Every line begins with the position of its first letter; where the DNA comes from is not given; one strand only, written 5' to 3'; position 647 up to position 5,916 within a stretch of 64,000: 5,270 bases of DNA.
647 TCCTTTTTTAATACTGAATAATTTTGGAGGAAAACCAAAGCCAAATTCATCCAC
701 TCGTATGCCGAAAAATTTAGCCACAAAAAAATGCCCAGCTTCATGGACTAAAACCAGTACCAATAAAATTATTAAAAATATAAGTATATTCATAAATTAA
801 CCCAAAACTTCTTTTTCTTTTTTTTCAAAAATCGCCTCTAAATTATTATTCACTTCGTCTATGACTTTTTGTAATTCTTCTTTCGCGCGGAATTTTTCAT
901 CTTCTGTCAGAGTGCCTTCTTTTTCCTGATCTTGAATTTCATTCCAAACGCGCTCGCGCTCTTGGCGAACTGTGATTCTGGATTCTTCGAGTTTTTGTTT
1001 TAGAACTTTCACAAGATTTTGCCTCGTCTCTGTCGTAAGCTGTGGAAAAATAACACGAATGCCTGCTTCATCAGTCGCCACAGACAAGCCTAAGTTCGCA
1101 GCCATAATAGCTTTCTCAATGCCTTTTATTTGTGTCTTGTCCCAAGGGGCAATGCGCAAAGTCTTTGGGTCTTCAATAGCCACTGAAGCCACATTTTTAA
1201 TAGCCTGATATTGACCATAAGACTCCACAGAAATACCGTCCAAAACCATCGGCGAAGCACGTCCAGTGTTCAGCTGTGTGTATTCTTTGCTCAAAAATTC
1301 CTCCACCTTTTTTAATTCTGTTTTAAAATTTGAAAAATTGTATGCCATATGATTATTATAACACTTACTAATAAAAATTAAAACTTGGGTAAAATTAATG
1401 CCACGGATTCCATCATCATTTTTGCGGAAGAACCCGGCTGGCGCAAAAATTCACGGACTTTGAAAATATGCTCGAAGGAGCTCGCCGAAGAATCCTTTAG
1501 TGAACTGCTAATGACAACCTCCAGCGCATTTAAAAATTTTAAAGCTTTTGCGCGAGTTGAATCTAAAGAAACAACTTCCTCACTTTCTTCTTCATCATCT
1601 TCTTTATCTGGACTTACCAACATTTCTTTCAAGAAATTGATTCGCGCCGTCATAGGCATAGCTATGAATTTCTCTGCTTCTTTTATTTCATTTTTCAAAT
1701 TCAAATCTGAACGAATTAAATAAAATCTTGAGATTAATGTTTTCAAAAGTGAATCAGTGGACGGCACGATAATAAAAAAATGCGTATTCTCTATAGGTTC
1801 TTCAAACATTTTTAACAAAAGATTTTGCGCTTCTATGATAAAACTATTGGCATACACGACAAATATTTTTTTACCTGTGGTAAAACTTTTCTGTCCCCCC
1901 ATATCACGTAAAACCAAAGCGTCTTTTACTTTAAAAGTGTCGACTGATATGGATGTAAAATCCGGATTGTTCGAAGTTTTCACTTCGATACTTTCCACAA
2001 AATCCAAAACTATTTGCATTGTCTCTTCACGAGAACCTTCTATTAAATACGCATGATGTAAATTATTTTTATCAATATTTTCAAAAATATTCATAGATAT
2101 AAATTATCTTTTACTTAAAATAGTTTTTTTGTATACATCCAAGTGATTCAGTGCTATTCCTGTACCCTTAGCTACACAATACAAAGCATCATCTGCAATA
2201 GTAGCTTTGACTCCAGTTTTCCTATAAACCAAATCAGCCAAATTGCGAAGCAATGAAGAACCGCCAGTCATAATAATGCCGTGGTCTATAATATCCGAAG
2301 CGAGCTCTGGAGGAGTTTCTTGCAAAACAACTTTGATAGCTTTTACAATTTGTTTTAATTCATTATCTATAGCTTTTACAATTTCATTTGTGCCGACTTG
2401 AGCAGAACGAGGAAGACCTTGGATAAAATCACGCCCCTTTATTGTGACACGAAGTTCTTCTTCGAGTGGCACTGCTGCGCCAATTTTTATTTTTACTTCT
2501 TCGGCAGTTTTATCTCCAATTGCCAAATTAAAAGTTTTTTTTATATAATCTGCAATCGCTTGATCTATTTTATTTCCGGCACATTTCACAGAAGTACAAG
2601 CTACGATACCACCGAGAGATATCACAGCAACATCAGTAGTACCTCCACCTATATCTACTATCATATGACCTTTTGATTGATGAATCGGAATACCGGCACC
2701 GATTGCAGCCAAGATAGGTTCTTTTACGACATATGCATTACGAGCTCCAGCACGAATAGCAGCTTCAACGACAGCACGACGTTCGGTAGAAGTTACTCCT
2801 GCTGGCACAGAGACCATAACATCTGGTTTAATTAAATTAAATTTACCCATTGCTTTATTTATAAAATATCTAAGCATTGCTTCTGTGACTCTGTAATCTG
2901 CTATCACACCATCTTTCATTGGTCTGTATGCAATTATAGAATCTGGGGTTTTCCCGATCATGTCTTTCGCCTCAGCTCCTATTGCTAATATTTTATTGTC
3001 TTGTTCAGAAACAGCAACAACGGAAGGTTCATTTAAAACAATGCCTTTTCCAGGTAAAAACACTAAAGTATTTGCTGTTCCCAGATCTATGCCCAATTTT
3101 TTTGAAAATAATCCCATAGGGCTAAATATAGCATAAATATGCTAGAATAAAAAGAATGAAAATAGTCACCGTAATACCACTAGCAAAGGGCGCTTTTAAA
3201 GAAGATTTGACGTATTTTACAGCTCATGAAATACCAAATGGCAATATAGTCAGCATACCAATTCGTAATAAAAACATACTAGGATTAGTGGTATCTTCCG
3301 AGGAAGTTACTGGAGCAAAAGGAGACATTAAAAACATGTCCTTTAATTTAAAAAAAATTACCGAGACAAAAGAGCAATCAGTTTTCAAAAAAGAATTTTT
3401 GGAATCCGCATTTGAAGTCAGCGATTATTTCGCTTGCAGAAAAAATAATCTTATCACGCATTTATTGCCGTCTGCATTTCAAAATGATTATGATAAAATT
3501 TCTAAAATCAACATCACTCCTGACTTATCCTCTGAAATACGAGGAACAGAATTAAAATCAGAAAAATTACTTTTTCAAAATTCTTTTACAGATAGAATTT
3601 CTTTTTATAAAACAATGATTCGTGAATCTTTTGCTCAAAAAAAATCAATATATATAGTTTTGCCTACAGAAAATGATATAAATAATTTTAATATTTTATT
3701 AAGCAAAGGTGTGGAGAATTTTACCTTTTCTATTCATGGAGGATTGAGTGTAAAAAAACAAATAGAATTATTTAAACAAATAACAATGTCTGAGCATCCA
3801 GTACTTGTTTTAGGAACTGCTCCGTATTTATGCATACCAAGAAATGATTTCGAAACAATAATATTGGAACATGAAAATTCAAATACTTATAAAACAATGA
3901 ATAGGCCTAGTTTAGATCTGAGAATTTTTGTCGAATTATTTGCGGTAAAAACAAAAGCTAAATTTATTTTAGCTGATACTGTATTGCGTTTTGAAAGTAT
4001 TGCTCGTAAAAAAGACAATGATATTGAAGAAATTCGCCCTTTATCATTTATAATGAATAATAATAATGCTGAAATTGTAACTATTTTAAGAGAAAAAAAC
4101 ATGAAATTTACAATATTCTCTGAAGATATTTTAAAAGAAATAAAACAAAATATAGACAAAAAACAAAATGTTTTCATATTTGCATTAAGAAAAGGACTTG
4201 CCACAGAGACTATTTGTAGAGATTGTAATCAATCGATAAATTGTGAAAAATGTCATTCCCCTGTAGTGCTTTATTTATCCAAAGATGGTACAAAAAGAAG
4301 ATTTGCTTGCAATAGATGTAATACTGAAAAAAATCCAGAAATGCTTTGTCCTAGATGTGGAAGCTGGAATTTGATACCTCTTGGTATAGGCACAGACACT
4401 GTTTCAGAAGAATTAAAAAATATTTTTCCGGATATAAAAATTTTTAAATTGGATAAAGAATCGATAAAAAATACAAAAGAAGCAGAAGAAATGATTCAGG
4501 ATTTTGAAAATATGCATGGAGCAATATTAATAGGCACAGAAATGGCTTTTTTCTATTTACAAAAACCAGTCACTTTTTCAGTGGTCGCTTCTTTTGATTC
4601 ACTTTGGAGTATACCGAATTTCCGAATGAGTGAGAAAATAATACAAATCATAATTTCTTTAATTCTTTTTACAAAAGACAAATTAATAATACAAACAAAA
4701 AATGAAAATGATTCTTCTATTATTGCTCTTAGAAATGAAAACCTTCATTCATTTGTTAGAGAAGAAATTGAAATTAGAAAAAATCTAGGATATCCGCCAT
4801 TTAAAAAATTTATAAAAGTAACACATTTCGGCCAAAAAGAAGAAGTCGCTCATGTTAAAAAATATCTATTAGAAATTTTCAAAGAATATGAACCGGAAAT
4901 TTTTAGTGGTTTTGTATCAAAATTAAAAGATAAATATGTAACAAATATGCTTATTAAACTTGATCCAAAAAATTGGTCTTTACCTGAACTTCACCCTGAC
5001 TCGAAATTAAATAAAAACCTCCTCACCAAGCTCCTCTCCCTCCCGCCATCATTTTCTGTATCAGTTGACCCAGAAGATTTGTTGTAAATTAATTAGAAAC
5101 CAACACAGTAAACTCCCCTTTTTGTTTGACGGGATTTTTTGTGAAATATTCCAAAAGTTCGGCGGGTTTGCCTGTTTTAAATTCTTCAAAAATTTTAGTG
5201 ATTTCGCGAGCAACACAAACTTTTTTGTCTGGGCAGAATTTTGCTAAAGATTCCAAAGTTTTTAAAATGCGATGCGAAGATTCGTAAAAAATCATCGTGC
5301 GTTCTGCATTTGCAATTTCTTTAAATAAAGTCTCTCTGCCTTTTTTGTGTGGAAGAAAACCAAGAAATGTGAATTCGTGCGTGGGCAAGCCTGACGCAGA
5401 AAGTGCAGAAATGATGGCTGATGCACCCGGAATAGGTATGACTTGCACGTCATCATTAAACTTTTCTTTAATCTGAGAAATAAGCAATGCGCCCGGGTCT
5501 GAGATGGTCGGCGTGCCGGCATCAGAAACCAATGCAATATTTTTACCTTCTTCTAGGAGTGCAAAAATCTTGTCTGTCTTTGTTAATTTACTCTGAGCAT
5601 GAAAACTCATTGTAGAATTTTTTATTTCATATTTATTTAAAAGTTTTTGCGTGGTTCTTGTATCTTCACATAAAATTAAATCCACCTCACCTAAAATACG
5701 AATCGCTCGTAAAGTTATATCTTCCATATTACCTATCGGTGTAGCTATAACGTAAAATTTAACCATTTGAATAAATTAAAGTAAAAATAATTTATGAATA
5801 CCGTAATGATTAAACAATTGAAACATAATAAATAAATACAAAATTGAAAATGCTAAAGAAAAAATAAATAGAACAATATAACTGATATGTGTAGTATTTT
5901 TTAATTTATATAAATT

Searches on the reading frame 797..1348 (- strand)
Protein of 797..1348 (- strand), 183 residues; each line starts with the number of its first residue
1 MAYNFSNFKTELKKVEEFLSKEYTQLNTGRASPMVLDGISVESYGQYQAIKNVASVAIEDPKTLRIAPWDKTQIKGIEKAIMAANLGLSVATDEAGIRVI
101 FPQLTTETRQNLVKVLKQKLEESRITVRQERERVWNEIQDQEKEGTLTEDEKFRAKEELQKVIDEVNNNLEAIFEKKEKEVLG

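Call 21: search_protein_families(library=pfam, proteins=[window:797-1348:-], max_evalue=0.00001)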
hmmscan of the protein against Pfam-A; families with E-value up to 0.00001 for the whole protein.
window:797-1348:- (183 aa): 1 family
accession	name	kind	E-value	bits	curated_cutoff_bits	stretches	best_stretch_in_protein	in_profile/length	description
PF01765.24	RRF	-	1.1e-48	165.6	29.7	1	19-182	1-164/164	Ribosome recycling factor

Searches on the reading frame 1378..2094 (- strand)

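Call 21: search_protein_families(library=pfam, proteins=[window:1378-2094:-], max_evalue=0.00001)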
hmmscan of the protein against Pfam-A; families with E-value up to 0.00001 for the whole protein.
window:1378-2094:- (238 aa): 1 family
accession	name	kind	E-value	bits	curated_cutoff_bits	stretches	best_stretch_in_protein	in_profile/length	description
PF13177.12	DNA_pol3_delta2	-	6e-14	52.8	27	1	37-127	62-155/161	DNA polymerase III, delta subunit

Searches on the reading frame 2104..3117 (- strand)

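Call 21: search_protein_families(library=pfam, proteins=[window:2104-3117:-], max_evalue=0.00001)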
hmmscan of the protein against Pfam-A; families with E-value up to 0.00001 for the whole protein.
window:2104-3117:- (337 aa): 4 families
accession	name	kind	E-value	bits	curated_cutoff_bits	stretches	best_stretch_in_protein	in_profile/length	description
PF06723.19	MreB_Mbl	-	4e-134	447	27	1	6-329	2-325/327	MreB/Mbl protein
PF00022.25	Actin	-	5.2e-12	45.5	27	1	31-195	31-190/410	Actin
PF14450.12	FtsA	-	8.7e-12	45.9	31.8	1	153-309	2-111/127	Cell division protein FtsA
PF00012.26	HSP70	-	2.1e-11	43.2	20.6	1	99-318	135-367/599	Hsp70 protein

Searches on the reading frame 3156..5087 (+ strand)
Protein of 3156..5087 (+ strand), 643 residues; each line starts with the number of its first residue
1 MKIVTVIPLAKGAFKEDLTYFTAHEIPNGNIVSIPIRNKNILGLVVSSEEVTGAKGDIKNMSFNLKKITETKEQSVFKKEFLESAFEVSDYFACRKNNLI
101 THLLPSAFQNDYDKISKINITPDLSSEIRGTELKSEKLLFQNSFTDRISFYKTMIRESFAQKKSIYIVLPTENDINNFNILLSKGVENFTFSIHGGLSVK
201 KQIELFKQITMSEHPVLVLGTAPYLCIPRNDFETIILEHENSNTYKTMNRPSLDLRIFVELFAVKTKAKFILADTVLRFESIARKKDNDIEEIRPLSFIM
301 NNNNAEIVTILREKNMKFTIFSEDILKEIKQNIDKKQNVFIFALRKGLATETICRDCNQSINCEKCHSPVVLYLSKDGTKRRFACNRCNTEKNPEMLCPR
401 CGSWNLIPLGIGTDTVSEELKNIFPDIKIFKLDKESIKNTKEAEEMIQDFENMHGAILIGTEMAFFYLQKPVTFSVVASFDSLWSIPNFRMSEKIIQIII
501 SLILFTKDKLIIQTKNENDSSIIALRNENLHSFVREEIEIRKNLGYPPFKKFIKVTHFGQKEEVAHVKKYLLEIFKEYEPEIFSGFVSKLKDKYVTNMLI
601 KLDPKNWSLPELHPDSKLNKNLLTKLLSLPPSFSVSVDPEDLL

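Call 21: search_protein_families(library=pfam, proteins=[window:3156-5087:+], max_evalue=0.00001)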
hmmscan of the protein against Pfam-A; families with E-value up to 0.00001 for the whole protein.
window:3156-5087:+ (643 aa): 1 family
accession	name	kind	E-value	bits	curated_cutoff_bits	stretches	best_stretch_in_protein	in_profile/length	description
PF17764.6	PriA_3primeBD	-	5.3e-06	26.6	22.7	0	19-105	13-96/96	3'DNA-binding domain (3'BD)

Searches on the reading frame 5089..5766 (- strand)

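Call 21: search_protein_families(library=pfam, proteins=[window:5089-5766:-], max_evalue=0.00001)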
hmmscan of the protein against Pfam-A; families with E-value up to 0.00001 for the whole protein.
window:5089-5766:- (225 aa): 1 family
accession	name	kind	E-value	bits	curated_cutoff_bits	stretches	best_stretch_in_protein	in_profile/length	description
PF00590.25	TP_methylase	-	2.7e-31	109.6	27.8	1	3-204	1-211/212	Tetrapyrrole (Corrin/Porphyrin) Methylases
